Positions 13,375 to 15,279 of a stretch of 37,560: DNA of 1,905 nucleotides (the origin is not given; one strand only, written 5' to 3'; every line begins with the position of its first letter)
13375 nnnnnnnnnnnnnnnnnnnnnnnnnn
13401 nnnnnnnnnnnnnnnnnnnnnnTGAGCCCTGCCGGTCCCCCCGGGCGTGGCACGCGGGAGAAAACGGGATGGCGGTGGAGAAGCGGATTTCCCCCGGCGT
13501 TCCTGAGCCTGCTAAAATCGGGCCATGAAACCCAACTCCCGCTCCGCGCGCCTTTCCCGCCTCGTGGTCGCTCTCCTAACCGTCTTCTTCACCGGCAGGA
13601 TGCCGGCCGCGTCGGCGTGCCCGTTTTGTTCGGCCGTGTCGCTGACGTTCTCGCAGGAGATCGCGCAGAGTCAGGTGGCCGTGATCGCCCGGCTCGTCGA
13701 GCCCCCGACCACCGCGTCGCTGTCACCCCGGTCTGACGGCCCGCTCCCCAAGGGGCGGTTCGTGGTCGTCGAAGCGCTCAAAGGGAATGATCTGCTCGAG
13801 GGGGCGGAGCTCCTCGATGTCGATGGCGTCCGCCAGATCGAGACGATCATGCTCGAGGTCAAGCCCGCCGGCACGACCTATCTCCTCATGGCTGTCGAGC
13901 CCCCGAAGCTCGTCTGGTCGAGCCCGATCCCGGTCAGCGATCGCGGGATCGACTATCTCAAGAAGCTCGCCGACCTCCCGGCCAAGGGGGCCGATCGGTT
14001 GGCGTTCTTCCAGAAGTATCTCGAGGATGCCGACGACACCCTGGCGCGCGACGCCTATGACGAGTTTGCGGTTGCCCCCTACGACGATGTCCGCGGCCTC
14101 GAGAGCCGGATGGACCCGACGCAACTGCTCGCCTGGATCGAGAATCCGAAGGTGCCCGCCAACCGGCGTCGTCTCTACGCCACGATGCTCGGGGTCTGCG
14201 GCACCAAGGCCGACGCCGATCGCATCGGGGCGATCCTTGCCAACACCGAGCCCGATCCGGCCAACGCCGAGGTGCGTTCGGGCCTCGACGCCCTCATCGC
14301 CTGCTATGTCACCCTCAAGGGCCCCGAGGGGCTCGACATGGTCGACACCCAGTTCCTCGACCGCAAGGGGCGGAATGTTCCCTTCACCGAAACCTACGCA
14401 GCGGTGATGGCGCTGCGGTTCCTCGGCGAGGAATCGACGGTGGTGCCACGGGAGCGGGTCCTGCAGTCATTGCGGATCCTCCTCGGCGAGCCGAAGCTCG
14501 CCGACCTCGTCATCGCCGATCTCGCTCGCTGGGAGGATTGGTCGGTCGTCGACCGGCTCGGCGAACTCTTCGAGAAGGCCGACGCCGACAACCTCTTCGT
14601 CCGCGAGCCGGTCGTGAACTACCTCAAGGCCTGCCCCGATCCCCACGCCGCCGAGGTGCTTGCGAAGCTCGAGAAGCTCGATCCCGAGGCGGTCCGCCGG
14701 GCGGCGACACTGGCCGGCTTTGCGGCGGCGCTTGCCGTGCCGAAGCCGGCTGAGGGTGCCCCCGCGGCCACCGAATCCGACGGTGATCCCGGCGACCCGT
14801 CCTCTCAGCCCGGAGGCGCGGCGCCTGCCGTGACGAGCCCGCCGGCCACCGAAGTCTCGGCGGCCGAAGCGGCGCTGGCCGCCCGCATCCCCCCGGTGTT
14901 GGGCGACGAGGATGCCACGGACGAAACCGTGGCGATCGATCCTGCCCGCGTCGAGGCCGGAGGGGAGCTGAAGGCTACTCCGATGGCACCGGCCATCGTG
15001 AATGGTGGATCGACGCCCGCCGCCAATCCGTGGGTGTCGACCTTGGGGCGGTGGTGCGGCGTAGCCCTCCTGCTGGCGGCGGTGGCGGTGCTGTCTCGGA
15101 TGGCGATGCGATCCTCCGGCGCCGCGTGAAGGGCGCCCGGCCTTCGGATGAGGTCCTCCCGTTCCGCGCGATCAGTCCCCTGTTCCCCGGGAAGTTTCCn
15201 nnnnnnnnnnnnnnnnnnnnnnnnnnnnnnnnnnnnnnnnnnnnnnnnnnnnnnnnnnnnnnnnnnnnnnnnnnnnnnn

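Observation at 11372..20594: Nine co-directional genes combine a MacB-type ABC pair with paired-Cys exported proteins, an orphan Tat binding protein and AIM24: a candidate undescribed envelope system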

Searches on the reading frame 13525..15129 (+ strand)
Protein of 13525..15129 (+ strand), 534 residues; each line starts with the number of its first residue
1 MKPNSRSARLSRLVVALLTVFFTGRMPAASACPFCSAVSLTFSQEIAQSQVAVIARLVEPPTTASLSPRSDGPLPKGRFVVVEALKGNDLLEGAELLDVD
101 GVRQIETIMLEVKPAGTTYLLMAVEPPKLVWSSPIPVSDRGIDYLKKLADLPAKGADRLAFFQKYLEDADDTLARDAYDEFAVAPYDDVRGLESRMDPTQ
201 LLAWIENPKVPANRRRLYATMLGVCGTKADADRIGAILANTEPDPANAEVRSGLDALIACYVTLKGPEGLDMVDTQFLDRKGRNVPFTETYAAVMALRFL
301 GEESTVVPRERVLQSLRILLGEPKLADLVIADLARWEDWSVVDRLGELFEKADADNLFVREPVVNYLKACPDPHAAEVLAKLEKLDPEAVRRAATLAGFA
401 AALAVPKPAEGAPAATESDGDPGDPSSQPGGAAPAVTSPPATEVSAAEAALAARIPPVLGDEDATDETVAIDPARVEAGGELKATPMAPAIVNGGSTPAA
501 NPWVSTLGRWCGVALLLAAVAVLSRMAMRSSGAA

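Call 3: search_protein_families(library=pfam, proteins=[window:13525-15129:+], max_evalue=0.01)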
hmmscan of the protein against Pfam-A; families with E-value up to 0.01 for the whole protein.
window:13525-15129:+ (534 aa): 1 family
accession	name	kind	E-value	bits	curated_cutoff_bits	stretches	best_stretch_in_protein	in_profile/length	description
PF13646.12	HEAT_2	-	0.0019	18.9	27.7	1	322-396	13-85/88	HEAT repeats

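Call 4: search_protein_families(library=ncbifam, proteins=[window:13525-15129:+], max_evalue=0.01)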
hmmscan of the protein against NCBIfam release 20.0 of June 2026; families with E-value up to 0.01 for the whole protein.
window:13525-15129:+ (534 aa): 0 families

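Call 7: find_homologous_proteins(query=window:13525-15129:+)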
Query window:13525-15129:+ (534 aa): 2171 proteins with E <= 0.001 among 8000 candidates; the best 120 are listed.
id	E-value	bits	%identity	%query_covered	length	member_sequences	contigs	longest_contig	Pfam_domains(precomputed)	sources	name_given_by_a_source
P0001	0.0e+0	1132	98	100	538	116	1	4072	-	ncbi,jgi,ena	jgi:hypothetical protein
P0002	0.0e+0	1077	94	100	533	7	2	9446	-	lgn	-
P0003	3.4e-280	948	84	97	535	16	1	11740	-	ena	-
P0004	3.1e-260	882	79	100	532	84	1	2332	-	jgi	jgi:hypothetical protein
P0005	3.1e-260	882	80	100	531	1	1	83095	PF13646.13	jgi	-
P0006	1.8e-258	877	79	99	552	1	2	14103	-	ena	-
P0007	2.6e-251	853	78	96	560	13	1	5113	-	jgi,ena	-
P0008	2.6e-251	853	79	96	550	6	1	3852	-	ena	-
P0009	3.1e-237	807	75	95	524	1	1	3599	-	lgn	-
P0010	4.8e-237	806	75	95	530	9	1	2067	-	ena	-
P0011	8.6e-233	792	74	95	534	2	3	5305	-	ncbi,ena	-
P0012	1.2e-229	781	70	98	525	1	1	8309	-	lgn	-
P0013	7.6e-226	769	69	98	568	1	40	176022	-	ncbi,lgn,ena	-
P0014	3.9e-216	737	67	99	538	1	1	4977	-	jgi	-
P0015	1.4e-209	715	73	84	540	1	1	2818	-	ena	-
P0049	9.0e-200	683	63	97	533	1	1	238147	-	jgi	jgi:hypothetical protein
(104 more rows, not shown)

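Call 12: find_encoding_contigs(protein=P0049, flank=10000, max_places=2)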
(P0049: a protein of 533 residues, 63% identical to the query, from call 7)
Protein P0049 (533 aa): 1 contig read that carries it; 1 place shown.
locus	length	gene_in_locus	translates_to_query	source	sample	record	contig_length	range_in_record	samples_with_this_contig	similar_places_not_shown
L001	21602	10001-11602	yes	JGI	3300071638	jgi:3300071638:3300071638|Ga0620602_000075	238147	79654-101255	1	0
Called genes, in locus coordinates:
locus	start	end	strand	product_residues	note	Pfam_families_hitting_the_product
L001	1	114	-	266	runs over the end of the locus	PF02548:Pantoate_transf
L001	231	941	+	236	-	PF18914:DUF5666 (faint)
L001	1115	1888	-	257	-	PF00498:FHA, PF16697:Yop-YscD_cpl (weak)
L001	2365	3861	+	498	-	PF05697:Trigger_N, PF05698:Trigger_C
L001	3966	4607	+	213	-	PF00574:CLP_protease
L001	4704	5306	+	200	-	PF00574:CLP_protease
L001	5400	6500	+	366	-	-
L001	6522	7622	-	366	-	PF00044:Gp_dh_N, PF02800:Gp_dh_C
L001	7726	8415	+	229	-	PF00005:ABC_tran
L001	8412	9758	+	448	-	PF12704:MacB_PCD, PF02687:FtsX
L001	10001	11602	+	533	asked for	-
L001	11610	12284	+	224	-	PF13828:DUF4190 (weak)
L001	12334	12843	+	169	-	-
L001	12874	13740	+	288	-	PF14023:Bestrophin-like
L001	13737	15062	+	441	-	PF13433:Peripla_BP_5, PF13458:Peripla_BP_6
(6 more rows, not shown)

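Call 13: find_encoding_contigs(protein=P0013, flank=10000, max_places=2)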
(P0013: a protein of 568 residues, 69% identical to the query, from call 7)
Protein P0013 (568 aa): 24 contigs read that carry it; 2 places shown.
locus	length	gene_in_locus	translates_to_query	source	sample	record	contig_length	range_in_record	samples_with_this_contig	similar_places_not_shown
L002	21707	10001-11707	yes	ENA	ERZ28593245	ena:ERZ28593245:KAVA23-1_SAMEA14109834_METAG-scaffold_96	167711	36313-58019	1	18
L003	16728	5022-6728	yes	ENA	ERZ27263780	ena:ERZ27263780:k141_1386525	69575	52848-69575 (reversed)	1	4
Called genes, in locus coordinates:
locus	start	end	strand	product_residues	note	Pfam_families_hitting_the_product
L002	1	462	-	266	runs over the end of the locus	PF02548:Pantoate_transf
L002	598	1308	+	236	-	-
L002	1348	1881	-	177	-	PF00498:FHA, PF16697:Yop-YscD_cpl (weak)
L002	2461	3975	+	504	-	PF05697:Trigger_N, PF05698:Trigger_C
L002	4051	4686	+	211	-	PF00574:CLP_protease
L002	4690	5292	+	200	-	PF00574:CLP_protease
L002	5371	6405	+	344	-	-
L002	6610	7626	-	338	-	PF00044:Gp_dh_N, PF02800:Gp_dh_C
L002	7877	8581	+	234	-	PF00005:ABC_tran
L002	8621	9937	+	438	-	PF12704:MacB_PCD, PF02687:FtsX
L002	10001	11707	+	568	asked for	-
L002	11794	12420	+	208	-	-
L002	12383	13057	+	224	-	PF11736:DUF3299 (weak)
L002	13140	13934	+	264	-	PF14023:Bestrophin-like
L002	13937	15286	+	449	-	PF13433:Peripla_BP_5, PF13458:Peripla_BP_6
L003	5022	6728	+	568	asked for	-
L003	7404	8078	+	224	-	PF11736:DUF3299 (weak)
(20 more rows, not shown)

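Call 27: predict_structure(alignment_id=A1)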
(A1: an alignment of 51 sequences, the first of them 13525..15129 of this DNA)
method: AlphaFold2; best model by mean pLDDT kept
length: 534 residues; sequences in the alignment: 51
mean_pLDDT: 78.6   pTM: 0.68
mean pLDDT of the five models: 78.6, 78.5, 77.9, 77.2, 76.4
residues with pLDDT >= 90: 268; 70-90: 133; 50-70: 43; < 50: 90
segments of 3 or more residues with pLDDT < 50: 409-444, 456-501, 532-534
pLDDT, mean of each block of 10 residues (from residue 1): 64 83 57 61 92 95 79 86 91 76 86 93 83 92 92 92 94 93 90 95 95 93 96 96 89 94 97 93 87 95 94 96 90 96 96 91 96 97 94 83 57 36 30 31 53 47 34 34 38 35 63 87 78 43
secondary structure, 60 per line:
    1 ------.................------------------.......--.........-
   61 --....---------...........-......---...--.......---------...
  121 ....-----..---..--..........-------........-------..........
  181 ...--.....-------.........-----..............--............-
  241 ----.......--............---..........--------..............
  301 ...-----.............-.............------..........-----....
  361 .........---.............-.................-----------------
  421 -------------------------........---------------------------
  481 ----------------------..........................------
elements in order: H7-23 H42-48 E51-59 H63-66 E76-86 H88-93 E97-99 E102-108 E118-124 H139-148 H156-163 H171-183 H186-190 H198-206 H212-225 H228-239 H245-251 H254-265 H269-278 H287-303 H309-321 H323-335 H342-351 H357-369 H373-385 H387-403 H446-453 H503-528
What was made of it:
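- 13525..15129 (+): g3: CPFC-HEAT protein (core). It has a signal peptide, CPFC at 13618-13629, a beta domain, a HEAT/ARM solenoid, a disordered linker and a C-terminal membrane helix. AF2 model with mean pLDDT 78.6 (call 27).
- The CPFC segment has low model confidence (pLDDT about 57-61, call 27).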

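Call 29: search_protein_representatives(protein=window:13525-15129:+)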
Query: 534 residues. Proteins with E-value up to 0.001 (for the whole library): 2211; up to 1e-10: 1607; up to 1e-30: 632. The best 150 are listed.
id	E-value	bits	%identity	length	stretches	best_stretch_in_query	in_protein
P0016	1.8e-209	713.3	71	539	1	12-532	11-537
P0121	9.5e-135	466.7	73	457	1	15-331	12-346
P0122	9.5e-121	420.5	67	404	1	109-415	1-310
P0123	2.3e-112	392.9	45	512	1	25-514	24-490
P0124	2.3e-112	392.9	69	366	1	9-286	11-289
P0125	1.9e-108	379.9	69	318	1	210-521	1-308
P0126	2.4e-108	379.6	48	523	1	20-445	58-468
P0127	4.7e-106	372.1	70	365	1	67-317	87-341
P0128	5.7e-105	368.5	50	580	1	7-445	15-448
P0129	1.2e-104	367.4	72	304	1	17-257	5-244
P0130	1.3e-103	364.0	48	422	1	10-410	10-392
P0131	4.8e-102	358.8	46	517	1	15-462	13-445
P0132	3.7e-100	352.6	43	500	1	15-480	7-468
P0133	6.0e-100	351.9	44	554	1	25-515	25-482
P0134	9.3e-99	348.0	42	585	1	8-486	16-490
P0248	1.3e-72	261.8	35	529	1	15-481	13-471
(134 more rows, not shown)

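Call 31: fold_search(model_id=the predicted structure, library=pdb)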
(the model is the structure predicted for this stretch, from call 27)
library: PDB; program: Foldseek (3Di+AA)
matches with E <= 10: 786; with E <= 0.001: 0
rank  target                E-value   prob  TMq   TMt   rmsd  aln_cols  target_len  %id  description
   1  6oiu_A                2.5e-03  0.99  0.26  0.18  11.5       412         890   14  X-ray crystal structure of the ectodomain of the Toxoplasma gondii ME49 Aminopeptidase N (TGME49_224350) (released 2020-09-30)
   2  4rv1_C                2.7e-03  1.00  0.23  0.28  10.2       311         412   14  Crystal Structure of Engineered Protein. Northeast Structural Genomics Consortium (NESG) Target OR497. (released 2014-12-10)
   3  4d4z_B                3.2e-03  1.00  0.20  0.34  12.6       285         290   16  STRUCTURE OF HUMAN DEOXYHYPUSINE HYDROXYLASE in complex with glycerol (released 2015-04-15)
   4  4d4z_A                4.0e-03  1.00  0.20  0.34  12.8       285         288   16  STRUCTURE OF HUMAN DEOXYHYPUSINE HYDROXYLASE in complex with glycerol (released 2015-04-15)
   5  1jb3                  5.3e-03  1.00  0.15  0.54   4.5       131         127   11  The Laminin-Binding Domain of Agrin is structurally related to N-TIMP-1 (released 2001-08-08)
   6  5dll                  7.5e-03  0.99  0.27  0.19  13.4       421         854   11  Aminopeptidase N (pepN) from Francisella tularensis subsp. tularensis SCHU S4 (released 2015-09-16)
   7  6wx8_A                8.2e-03  0.99  0.24  0.28  11.3       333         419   12  SOX2 bound to Importin-alpha 3 (released 2020-10-28)
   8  5n3u_A                1.0e-02  0.97  0.19  0.31  11.9       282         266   15  The structure of the complex of CpcE and CpcF of phycocyanin lyase from Nostoc sp. PCC7120 (released 2017-12-06)
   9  4rv1_A                1.1e-02  0.95  0.18  0.22  12.9       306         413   13  Crystal Structure of Engineered Protein. Northeast Structural Genomics Consortium (NESG) Target OR497. (released 2014-12-10)
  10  3tpo                  1.2e-02  0.99  0.25  0.29  12.4       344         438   13  Crystal structure of D192A/E396A mutant of mouse importin alpha2 (released 2011-10-12)
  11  6mjl_B                1.3e-02  0.99  0.24  0.28  11.2       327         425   14  Crystal structure of ChREBP NLS peptide bound to importin alpha. (released 2019-09-25)
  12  1ial                  1.5e-02  0.98  0.24  0.27  12.0       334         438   13  IMPORTIN ALPHA, MOUSE (released 1999-06-15)
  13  3ve6_A                1.6e-02  0.99  0.24  0.28  12.3       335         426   13  Crystal Structure Analysis of Venezuelan Equine Encephalitis Virus Capsid Protein NLS and Importin Alpha (released 2012-01-25)
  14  4rv1_B                1.8e-02  0.98  0.22  0.27  10.1       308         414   15  Crystal Structure of Engineered Protein. Northeast Structural Genomics Consortium (NESG) Target OR497. (released 2014-12-10)
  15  4hxt                  2.1e-02  0.92  0.18  0.30  11.8       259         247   15  Crystal Structure of Engineered Protein. Northeast Structural Genomics Consortium Target OR329 (released 2012-11-21)
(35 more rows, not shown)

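Call 32: find_related_loci(query=A2, collection=genome_contigs, flank=10000)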
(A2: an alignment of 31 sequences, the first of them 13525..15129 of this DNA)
Query A2 (534 aa) in genome_contigs; peptide patterns used: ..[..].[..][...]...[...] (x = any residue, [..] = any of these).
599 stretches matched a pattern (row limit reached: there are more); 559 encode a relative of the query (tblastn E <= 1e-3); the best 80 are kept; 80 distinct loci.
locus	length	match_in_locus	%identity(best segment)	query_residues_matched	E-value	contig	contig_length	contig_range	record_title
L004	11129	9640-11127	98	1-496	0e+0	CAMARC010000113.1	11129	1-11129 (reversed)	MAG: Candidatus Kuenenia stuttgartiensis isolate GH-07nov19-106 genome assembly, contig: GH-07nov19-C9435, whole genome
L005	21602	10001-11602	94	1-534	0e+0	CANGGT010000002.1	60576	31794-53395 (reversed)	MAG: Planctomycetaceae bacterium isolate Jr-28jun17-107 genome assembly, contig: Jr-28jun17-C619, whole genome shotgun s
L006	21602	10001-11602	94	1-534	0e+0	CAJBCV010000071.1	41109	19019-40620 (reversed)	MAG: uncultured Planctomycetaceae bacterium isolate Loc090907-1m_bin-358 genome assembly, contig: bin-358:071/573, whole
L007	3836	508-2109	92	1-534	0e+0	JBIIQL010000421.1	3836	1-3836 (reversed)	MAG: Pirellulales bacterium isolate ME2003-07-11_3300042290_group2_bin72 Rohwer_bin1678_scaffold_25861_c1, whole genome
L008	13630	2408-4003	79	1-534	0e+0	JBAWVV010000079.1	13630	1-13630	MAG: Planctomycetia bacterium isolate ELA020 MAG020_79, whole genome shotgun sequence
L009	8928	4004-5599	79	1-534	0e+0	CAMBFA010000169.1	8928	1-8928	MAG: Candidatus Kuenenia stuttgartiensis isolate MoH-02may19-292 genome assembly, contig: MoH-02may19-C16528, whole geno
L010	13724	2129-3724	80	1-534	0e+0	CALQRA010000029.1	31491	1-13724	MAG: Candidatus Kuenenia stuttgartiensis isolate HRSG-H1-bin-26 genome assembly, contig: HRSG-H1-C735, whole genome shot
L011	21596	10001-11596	78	1-534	0e+0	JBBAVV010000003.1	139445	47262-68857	MAG: Pirellulales bacterium isolate EUL_332 ctg3-EUL_332, whole genome shotgun sequence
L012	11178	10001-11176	97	1-388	0e+0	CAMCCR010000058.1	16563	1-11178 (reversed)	MAG: Candidatus Kuenenia stuttgartiensis isolate ZE-13nov19-118 genome assembly, contig: ZE-13nov19-C5141, whole genome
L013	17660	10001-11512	75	29-534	0e+0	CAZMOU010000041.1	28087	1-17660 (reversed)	MAG TPA_asm: uncultured Chitinophaga sp. isolate binchicken_co298_368 genome assembly, contig: NODE_2960_length_28087_co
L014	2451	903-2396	74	28-527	0e+0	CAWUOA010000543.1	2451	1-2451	MAG: uncultured Planctomycetaceae bacterium isolate SRR1522971_binner23_134_1705335398 genome assembly, contig: ERZ11848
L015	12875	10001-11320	71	31-483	0e+0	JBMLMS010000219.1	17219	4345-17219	MAG: Pirellulales bacterium isolate GLSM_20803 NODE_440_length_17219_cov_8.464460, whole genome shotgun sequence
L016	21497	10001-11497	64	5-529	0e+0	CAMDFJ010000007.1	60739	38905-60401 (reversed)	MAG: Candidatus Kuenenia stuttgartiensis isolate MsE-01oct19-48 genome assembly, contig: MsE-01oct19-C368, whole genome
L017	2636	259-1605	73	31-467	0e+0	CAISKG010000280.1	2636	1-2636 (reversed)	MAG: uncultured Planctomycetaceae bacterium isolate LaPlata_bin-3722 genome assembly, contig: bin-3722:280/646, whole ge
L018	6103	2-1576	64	15-529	0e+0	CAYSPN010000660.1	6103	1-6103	MAG TPA_asm: uncultured Candidatus Kuenenia sp. isolate binchicken_co255_45 genome assembly, contig: k141_3973759, whole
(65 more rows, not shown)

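Call 35: find_encoding_contigs(protein=P0248, flank=10000, max_places=2)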
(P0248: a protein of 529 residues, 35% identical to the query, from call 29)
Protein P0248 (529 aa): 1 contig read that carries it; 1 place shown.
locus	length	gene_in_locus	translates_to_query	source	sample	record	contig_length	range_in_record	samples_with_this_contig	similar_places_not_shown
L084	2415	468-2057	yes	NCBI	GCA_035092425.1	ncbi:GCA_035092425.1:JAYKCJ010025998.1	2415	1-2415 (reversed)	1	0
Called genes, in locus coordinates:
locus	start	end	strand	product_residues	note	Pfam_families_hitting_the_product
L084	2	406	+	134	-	?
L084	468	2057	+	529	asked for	PF13646:HEAT_2 (faint)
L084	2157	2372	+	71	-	-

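Call 36: find_homologous_proteins(query=P0248)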
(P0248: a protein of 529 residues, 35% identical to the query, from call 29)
Query P0248 (529 aa): 913 proteins with E <= 0.001 among 8000 candidates; the best 120 are listed.
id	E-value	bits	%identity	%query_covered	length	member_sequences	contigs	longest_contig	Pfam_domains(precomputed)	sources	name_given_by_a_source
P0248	0.0e+0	1210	100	100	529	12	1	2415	PF13646.13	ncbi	-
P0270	3.8e-269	912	74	100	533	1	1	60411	-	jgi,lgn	jgi:hypothetical protein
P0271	9.9e-196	670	56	100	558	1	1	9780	-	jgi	jgi:hypothetical protein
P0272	1.2e-194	666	55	100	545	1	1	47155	PF11947.14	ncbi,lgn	-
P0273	2.5e-157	543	48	97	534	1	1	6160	-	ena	-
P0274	4.2e-147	509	47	97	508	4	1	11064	PF13646.13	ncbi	-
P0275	2.3e-145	503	57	71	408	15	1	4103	-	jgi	-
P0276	7.6e-145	502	48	94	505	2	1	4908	PF13646.13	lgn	-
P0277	8.1e-145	502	54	78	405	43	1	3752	-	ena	-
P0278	1.6e-144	501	54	74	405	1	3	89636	-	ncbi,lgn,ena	-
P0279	1.6e-144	501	45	100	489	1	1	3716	-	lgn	-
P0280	2.2e-144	500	54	74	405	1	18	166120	-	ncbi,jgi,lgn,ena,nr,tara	ncbi:MAG: hypothetical protein CMJ74_04215 [Planctomycetaceae bacterium]|nr:hypothetical protein [Pl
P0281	2.8e-144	500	54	74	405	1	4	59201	-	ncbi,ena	-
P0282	3.2e-144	500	54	77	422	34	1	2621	-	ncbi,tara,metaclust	tara:strand:+ start:75 stop:1343 length:1269 start_codon:yes stop_codon:yes gene_type:complete|metac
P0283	5.7e-144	499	54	74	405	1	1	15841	-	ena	-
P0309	1.3e-108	382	45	71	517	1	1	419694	-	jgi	jgi:hypothetical protein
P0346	4.3e-106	374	40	89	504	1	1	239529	-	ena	-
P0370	7.3e-105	370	46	69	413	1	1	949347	PF13646.13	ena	-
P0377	1.3e-104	369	41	83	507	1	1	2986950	PF13646.13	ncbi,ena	-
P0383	2.1e-104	368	45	73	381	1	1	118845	-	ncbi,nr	ncbi:MAG: hypothetical protein KJ000_19950 [Pirellulaceae bacterium]|nr:hypothetical protein [Pirell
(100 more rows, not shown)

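Call 37: find_encoding_contigs(protein=P0377, flank=10000, max_places=1)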
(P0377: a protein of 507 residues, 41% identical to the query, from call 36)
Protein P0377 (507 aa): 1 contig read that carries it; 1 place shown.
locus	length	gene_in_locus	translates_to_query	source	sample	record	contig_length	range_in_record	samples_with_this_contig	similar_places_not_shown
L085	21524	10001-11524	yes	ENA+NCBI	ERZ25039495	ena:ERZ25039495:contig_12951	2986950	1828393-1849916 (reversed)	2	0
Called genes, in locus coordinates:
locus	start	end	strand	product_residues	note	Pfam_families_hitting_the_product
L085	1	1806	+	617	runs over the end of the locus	PF13565:HTH_32 (faint)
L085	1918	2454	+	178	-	-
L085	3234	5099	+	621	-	PF13385:Laminin_G_3, PF16656:Pur_ac_phosph_N (faint), PF00149:Metallophos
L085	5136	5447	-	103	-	-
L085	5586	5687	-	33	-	-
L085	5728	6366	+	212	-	-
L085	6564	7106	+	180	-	PF01668:SmpB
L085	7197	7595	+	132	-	PF01042:Ribonuc_L-PSP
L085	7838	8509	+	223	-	PF00005:ABC_tran, PF13304:AAA_21 (faint)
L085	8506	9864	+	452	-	PF12704:MacB_PCD, PF02687:FtsX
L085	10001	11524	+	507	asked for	PF13646:HEAT_2 (faint)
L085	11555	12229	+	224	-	PF13828:DUF4190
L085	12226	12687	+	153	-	PF11736:DUF3299 (weak)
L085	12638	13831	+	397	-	-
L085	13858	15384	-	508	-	-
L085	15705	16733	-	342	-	PF00389:2-Hacid_dh, PF02826:2-Hacid_dh_C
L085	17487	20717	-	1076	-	PF00873:ACR_tran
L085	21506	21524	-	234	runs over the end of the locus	PF12973:Cupin_7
